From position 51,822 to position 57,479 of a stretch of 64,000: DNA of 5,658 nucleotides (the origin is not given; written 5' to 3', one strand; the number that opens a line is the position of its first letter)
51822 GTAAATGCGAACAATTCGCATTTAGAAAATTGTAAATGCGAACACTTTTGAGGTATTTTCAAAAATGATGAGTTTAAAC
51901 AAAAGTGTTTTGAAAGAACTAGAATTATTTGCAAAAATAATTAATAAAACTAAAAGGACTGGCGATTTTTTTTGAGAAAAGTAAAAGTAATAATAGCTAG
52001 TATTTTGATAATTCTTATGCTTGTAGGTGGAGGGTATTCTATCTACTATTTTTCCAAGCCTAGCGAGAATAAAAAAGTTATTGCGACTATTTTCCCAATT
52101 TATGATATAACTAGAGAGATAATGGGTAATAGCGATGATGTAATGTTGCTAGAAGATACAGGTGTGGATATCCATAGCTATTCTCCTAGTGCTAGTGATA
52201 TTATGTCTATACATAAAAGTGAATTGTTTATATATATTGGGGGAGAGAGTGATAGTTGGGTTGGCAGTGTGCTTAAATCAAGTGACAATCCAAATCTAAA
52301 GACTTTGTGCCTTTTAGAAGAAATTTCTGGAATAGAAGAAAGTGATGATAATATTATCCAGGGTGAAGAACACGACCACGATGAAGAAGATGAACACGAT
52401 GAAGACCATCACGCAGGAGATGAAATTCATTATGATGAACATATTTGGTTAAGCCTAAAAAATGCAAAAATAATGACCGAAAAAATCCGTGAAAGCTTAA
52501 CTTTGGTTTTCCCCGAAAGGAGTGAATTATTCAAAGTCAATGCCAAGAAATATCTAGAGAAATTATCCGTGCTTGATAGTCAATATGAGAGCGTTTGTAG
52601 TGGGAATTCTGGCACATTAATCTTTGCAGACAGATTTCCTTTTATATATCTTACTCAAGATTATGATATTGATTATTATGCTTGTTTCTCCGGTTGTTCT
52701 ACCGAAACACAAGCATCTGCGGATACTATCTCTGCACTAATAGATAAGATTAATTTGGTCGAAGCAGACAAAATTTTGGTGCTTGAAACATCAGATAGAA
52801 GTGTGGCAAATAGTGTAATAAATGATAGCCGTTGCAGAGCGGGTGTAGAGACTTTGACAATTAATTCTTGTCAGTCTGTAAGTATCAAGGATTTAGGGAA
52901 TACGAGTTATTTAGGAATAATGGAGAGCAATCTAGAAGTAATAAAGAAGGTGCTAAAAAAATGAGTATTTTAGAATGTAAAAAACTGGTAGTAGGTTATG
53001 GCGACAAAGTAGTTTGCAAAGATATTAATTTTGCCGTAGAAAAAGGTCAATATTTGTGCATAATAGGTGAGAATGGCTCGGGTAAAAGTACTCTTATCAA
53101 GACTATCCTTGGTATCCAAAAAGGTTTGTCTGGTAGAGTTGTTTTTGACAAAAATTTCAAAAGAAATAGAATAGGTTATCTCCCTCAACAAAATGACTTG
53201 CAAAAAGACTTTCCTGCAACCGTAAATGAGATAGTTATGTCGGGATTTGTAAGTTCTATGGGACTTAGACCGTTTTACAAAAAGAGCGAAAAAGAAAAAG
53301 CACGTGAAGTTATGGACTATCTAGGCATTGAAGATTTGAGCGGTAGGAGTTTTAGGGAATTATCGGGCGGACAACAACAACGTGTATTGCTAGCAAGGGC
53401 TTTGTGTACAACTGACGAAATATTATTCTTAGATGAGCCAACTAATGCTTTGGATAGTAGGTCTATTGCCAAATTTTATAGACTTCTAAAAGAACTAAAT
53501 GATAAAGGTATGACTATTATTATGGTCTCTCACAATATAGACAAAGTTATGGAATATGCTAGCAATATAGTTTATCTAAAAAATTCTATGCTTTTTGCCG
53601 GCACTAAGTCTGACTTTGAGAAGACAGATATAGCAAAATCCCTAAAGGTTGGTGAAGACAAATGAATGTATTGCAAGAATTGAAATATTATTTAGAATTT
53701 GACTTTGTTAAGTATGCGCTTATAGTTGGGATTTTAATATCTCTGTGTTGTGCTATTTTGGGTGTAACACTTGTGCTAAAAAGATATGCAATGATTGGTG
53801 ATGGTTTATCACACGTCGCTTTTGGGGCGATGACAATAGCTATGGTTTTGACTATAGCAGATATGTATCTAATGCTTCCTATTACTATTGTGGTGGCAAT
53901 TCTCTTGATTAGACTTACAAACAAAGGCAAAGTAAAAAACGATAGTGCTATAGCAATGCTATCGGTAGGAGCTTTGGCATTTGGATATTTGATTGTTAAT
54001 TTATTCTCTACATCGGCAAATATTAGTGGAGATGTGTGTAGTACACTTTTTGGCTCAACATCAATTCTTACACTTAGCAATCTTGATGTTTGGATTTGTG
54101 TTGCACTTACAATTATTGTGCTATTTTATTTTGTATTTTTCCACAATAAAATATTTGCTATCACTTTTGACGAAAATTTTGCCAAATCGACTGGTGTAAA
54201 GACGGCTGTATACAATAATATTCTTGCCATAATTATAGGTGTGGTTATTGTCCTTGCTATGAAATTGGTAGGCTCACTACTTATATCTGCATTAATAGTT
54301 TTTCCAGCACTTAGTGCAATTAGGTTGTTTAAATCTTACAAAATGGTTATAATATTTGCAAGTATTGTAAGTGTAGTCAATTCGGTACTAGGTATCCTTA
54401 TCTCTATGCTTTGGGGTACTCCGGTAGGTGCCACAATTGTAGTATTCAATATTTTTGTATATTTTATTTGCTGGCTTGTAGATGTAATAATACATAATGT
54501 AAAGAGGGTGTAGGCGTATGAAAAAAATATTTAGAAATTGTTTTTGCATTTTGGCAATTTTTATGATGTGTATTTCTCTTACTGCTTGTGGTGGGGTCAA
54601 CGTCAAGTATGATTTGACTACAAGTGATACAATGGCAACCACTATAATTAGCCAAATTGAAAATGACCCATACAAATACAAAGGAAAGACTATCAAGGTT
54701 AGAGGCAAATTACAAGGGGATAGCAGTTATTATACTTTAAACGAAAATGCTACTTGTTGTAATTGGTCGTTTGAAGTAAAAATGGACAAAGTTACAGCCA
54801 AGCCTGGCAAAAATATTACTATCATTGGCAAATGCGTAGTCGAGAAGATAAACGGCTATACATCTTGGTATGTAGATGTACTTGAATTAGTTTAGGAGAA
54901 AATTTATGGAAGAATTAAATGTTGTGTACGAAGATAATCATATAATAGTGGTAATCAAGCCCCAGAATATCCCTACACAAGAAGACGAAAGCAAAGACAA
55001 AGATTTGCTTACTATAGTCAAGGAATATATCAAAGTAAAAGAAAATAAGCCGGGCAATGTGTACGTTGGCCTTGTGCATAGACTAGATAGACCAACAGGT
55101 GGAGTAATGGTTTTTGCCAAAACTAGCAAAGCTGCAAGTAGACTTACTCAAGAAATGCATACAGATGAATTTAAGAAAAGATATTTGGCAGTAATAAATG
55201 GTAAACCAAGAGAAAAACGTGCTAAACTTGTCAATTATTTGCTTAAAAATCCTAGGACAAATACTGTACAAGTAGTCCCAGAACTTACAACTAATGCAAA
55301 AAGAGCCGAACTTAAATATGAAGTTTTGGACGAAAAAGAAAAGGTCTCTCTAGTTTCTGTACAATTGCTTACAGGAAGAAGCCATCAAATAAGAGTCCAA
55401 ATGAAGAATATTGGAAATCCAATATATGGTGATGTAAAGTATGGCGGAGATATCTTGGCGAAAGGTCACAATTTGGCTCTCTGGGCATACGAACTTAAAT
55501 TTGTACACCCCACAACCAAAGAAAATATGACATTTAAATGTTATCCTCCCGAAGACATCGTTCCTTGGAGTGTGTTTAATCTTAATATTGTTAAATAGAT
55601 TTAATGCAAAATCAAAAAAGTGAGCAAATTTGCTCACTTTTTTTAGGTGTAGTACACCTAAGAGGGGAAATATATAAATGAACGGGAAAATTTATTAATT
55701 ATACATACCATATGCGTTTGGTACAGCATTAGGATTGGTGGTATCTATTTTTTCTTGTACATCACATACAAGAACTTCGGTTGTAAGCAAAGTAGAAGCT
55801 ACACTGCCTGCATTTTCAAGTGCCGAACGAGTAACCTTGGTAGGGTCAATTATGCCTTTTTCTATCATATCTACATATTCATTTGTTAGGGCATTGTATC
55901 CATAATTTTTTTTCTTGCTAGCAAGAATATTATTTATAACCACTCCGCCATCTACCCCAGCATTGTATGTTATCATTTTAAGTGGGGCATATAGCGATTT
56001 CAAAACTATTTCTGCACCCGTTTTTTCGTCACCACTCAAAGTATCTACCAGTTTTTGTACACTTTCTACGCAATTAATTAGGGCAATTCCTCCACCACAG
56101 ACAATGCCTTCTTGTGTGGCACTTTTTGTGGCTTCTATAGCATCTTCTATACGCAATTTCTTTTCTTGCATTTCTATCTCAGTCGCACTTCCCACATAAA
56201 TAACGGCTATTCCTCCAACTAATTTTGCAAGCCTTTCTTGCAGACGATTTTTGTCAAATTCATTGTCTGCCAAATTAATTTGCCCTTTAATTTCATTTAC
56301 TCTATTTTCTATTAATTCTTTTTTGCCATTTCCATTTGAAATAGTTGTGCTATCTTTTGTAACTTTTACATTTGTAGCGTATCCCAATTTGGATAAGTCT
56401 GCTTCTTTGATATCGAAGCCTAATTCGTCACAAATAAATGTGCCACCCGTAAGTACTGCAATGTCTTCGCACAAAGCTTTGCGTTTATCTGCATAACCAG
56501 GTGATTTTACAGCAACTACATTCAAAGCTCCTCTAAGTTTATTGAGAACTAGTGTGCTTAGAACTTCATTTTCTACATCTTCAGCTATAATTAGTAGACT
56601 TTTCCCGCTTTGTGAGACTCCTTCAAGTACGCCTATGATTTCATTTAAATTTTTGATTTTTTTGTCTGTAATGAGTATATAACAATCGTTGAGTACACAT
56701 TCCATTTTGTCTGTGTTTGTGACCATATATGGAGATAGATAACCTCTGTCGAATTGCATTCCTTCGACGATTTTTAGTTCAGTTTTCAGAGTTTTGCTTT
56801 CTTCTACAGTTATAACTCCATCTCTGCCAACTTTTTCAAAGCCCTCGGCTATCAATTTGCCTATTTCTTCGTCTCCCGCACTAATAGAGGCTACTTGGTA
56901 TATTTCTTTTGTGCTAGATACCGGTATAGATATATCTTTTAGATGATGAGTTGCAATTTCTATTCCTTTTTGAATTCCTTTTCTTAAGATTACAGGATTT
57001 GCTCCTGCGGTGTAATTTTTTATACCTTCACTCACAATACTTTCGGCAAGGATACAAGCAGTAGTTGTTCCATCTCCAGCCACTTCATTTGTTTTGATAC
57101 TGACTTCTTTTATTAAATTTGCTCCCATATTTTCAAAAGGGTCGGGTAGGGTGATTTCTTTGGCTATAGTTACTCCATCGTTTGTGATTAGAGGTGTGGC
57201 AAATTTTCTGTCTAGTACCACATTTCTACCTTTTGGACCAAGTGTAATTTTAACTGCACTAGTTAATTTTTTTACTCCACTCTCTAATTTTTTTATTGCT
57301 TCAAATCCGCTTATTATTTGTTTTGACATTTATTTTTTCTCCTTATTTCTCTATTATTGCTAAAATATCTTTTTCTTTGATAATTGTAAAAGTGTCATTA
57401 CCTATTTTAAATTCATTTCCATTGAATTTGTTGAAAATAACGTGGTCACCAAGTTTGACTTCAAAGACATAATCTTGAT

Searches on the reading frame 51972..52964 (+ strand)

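Call 52: search_protein_families(library=pfam, proteins=[window:51972-52964:+], max_evalue=0.0001)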
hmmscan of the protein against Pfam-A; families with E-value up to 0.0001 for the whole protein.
window:51972-52964:+ (330 aa): 1 family
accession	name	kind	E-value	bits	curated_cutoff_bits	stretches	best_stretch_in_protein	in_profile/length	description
PF01297.22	ZnuA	-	6e-58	196.8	29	1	36-326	1-262/263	Zinc-uptake complex component A periplasmic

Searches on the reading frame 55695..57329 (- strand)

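Call 52: search_protein_families(library=pfam, proteins=[window:55695-57329:-], max_evalue=0.0001)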
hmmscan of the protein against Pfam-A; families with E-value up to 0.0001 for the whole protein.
window:55695-57329:- (544 aa): 1 family
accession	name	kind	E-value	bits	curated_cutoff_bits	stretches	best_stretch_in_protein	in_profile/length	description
PF00118.29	Cpn60_TCP1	-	3e-70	237.7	34.3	1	22-521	1-486/490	TCP-1/cpn60 chaperonin family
